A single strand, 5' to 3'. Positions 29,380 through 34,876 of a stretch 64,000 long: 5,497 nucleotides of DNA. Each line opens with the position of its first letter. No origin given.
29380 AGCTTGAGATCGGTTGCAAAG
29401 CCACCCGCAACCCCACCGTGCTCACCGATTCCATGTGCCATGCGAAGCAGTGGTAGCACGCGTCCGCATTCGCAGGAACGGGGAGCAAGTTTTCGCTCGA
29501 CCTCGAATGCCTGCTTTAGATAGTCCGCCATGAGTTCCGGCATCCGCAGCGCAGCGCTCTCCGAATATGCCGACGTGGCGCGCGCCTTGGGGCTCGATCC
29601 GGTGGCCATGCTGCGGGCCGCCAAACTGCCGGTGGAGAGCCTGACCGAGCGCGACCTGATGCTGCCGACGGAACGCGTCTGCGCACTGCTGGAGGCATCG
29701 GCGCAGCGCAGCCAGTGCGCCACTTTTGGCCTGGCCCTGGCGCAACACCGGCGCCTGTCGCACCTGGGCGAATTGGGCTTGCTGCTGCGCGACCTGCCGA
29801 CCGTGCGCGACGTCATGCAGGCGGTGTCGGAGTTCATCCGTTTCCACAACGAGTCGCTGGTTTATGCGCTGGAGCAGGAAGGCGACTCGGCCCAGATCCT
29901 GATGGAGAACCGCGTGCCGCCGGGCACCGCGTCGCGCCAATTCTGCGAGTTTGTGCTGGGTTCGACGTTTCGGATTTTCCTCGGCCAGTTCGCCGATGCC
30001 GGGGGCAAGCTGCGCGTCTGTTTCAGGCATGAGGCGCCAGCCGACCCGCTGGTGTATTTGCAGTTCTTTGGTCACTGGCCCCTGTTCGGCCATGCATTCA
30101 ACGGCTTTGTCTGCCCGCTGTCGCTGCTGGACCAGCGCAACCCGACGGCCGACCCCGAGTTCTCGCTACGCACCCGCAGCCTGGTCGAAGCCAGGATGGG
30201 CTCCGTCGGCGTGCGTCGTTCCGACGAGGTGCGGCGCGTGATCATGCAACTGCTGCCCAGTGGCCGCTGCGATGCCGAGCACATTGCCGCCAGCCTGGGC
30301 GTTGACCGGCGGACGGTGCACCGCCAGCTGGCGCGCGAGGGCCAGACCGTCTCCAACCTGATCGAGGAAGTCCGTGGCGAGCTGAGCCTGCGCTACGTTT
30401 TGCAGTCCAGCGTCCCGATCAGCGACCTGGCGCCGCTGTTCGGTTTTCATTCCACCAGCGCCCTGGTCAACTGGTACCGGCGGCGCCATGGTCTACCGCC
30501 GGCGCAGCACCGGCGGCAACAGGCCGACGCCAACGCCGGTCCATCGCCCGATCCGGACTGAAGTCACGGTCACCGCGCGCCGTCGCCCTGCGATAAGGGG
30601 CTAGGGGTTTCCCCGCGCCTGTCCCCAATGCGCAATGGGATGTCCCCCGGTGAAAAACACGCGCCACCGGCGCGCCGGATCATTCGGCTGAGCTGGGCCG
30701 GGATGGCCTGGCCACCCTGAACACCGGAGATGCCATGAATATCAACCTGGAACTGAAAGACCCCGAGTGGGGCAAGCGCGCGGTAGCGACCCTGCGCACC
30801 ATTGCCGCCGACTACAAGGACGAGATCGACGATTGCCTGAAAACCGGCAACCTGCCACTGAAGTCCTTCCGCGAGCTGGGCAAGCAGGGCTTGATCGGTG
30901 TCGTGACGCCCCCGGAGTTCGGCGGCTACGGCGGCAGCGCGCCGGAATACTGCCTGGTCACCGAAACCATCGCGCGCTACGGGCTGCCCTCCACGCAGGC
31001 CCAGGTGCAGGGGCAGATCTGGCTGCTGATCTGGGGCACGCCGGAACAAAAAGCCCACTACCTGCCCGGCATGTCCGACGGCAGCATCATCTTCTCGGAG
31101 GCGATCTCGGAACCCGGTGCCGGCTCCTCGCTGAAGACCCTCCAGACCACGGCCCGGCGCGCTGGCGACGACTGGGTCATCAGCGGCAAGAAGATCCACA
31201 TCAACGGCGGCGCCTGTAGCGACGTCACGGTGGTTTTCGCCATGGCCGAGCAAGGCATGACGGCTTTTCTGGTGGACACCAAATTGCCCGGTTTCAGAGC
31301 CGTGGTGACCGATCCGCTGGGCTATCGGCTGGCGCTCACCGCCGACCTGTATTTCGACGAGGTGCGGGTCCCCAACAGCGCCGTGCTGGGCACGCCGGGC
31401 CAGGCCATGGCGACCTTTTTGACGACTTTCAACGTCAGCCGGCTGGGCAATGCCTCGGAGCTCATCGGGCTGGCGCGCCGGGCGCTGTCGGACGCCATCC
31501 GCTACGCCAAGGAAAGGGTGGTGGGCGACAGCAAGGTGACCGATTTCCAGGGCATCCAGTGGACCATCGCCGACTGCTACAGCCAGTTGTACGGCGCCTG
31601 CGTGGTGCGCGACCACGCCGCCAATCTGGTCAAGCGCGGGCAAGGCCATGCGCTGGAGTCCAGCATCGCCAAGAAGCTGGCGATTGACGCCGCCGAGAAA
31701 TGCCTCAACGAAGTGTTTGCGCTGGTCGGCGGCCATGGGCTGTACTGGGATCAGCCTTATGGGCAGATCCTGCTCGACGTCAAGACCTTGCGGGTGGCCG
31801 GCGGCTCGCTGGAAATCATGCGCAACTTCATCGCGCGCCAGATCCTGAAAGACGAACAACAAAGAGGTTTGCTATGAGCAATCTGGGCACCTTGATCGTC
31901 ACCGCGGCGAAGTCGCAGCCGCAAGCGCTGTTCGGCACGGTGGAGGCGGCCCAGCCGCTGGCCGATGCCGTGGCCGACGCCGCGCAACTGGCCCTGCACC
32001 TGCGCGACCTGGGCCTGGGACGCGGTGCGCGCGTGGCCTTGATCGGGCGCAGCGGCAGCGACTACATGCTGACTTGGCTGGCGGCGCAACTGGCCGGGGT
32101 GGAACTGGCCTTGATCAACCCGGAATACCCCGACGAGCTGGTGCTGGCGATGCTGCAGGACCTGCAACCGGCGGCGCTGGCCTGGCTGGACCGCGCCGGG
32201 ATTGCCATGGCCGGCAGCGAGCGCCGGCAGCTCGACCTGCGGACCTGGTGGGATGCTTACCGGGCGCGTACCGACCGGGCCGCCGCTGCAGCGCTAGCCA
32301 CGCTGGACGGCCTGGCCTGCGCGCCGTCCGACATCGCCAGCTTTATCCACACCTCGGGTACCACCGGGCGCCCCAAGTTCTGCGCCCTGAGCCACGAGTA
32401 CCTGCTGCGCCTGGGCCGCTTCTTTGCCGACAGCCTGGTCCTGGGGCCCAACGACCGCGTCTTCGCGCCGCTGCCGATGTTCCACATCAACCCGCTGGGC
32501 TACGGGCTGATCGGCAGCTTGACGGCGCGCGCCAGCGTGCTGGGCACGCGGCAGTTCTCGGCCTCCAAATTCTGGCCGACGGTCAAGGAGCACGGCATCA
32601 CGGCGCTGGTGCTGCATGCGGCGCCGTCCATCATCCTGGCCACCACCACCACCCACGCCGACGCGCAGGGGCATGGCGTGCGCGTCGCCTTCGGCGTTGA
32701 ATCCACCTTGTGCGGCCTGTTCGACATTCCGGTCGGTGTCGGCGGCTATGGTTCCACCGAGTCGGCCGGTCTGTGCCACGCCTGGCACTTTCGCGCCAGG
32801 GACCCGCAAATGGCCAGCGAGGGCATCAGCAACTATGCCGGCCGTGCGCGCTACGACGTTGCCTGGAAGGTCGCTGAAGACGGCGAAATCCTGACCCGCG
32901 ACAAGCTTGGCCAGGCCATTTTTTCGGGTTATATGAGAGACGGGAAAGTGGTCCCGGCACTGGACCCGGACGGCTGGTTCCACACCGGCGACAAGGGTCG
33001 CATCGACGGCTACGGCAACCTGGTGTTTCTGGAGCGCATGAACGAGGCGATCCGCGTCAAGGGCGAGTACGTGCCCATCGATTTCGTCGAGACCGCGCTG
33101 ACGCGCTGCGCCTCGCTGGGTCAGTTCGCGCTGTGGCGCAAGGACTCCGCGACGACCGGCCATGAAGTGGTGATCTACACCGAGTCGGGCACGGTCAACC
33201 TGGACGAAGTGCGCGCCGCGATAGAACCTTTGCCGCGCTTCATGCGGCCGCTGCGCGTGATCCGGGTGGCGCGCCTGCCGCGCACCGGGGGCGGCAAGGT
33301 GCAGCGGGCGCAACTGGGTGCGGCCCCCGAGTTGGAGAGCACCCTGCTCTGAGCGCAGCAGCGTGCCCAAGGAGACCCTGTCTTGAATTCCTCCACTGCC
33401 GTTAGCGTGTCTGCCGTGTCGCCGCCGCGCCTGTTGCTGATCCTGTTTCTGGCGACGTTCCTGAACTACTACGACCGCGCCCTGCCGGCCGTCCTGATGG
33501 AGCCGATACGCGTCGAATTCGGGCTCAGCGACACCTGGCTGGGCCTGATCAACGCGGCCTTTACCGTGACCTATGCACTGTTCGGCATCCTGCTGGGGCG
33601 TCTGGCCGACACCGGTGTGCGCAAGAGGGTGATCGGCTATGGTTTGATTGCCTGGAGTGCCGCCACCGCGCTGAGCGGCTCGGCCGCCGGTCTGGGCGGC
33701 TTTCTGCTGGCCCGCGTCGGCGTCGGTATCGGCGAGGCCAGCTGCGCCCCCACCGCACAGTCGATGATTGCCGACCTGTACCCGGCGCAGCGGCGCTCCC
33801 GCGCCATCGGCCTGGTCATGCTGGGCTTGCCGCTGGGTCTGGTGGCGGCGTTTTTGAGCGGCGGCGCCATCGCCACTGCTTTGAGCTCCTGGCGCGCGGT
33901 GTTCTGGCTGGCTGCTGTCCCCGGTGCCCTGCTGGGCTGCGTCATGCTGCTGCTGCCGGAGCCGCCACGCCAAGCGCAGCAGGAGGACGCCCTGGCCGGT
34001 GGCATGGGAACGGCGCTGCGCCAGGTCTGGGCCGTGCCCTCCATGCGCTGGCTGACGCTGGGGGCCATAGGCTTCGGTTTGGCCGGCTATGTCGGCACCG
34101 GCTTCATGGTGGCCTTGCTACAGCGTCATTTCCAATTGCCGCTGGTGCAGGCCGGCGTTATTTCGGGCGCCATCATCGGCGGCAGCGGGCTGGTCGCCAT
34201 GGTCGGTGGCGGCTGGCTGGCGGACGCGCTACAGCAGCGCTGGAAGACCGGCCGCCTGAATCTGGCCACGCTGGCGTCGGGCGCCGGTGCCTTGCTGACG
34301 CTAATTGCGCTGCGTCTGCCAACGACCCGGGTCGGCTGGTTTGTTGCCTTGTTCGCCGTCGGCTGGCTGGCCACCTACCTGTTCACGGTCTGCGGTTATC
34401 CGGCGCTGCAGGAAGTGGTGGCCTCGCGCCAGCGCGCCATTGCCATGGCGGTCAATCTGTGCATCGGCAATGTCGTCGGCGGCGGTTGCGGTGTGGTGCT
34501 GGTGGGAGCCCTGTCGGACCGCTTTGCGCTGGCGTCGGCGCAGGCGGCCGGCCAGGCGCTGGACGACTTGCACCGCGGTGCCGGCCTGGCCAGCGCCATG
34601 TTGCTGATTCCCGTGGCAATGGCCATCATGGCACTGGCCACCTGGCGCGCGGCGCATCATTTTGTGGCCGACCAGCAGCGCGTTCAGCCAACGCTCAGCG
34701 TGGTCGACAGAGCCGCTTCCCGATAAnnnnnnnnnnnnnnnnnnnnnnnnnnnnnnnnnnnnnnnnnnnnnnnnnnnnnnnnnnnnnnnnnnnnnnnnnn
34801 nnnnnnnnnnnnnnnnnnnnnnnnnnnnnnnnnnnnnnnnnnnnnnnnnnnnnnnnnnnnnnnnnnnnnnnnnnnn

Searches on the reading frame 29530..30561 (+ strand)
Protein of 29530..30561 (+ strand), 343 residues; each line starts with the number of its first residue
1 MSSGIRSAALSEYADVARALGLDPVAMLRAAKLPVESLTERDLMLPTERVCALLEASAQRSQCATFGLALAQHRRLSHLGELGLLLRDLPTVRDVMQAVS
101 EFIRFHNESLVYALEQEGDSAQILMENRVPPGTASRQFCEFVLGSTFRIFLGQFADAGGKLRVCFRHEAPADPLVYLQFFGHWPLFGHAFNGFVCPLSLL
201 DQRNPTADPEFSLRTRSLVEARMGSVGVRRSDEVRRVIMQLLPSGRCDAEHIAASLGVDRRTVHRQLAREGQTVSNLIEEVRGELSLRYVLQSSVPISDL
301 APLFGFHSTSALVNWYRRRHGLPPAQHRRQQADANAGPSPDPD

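Call 11: search_protein_families(library=pfam, proteins=[window:29530-30561:+], max_evalue=0.0001)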
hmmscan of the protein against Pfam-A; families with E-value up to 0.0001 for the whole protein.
window:29530-30561:+ (343 aa): 2 families
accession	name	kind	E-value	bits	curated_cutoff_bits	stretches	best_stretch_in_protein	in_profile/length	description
PF12625.12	Arabinose_bd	-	4.7e-31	108.8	27.6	1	21-203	1-184/185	Arabinose-binding domain of AraC transcription regulator, N-term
PF12833.13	HTH_18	-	5.6e-13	49.4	33.6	1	252-330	1-80/80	Helix-turn-helix domain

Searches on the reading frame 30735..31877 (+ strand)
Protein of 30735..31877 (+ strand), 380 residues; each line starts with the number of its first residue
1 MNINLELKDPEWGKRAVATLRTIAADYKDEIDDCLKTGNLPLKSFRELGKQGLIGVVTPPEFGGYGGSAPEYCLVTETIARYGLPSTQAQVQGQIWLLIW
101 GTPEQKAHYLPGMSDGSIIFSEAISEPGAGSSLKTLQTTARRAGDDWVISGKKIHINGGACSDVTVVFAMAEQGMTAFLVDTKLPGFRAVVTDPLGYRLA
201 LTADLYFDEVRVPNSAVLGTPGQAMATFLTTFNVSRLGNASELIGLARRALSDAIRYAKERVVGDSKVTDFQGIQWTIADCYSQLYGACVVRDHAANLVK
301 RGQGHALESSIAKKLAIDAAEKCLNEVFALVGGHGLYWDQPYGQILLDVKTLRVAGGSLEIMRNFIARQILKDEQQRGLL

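Call 11: search_protein_families(library=pfam, proteins=[window:30735-31877:+], max_evalue=0.0001)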
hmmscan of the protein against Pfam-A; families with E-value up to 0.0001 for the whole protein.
window:30735-31877:+ (380 aa): 4 families
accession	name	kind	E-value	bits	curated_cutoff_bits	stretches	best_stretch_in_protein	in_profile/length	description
PF00441.29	Acyl-CoA_dh_1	-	2.4e-29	102.8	22.4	1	226-371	5-150/150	Acyl-CoA dehydrogenase, C-terminal domain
PF02770.24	Acyl-CoA_dh_M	-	7.3e-19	68.2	33.3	1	123-210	3-97/97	Acyl-CoA dehydrogenase, middle domain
PF02771.21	Acyl-CoA_dh_N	-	3e-16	60.2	22.9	1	24-116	15-112/113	Acyl-CoA dehydrogenase, N-terminal domain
PF08028.16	Acyl-CoA_dh_2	-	2.3e-10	41.3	22.7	1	239-352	3-126/134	Acyl-CoA dehydrogenase, C-terminal domain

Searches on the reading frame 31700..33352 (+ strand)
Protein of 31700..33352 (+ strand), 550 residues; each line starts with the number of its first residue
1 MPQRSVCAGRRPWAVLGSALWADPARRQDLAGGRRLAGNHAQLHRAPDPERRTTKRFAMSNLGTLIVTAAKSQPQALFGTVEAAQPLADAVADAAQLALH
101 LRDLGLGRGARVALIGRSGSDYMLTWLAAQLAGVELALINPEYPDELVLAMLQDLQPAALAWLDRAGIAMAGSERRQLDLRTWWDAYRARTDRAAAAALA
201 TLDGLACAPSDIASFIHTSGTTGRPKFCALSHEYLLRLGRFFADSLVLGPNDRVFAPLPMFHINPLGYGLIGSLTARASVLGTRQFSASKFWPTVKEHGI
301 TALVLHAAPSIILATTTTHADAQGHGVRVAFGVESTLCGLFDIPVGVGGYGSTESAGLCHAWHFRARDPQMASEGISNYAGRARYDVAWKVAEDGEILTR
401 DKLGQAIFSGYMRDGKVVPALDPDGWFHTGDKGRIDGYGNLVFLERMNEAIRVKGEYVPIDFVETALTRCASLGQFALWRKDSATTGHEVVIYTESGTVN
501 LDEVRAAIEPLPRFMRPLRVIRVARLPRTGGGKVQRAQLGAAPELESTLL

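Call 10: search_protein_families(library=pfam, proteins=[window:31700-33352:+], max_evalue=0.0001)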
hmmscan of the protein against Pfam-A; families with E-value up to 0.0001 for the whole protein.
window:31700-33352:+ (550 aa): 1 family
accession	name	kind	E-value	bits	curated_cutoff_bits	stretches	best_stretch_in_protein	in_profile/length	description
PF00501.34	AMP-binding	-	7e-35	121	29.9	1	91-408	28-374/384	AMP-binding enzyme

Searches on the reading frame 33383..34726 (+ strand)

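Call 10: search_protein_families(library=pfam, proteins=[window:33383-34726:+], max_evalue=0.0001)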
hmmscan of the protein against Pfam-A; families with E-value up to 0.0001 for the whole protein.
window:33383-34726:+ (447 aa): 3 families
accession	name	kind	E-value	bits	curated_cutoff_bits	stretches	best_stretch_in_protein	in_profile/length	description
PF07690.21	MFS_1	-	1.3e-43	149.7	33.4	1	21-366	1-342/347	Major Facilitator Superfamily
PF03137.26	OATP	-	7.2e-10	38.2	25.8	0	18-97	3-82/545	Organic Anion Transporter Polypeptide (OATP) family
PF00083.30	Sugar_tr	-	8.7e-09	35.2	22.3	1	49-196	44-196/452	Sugar (and other) transporter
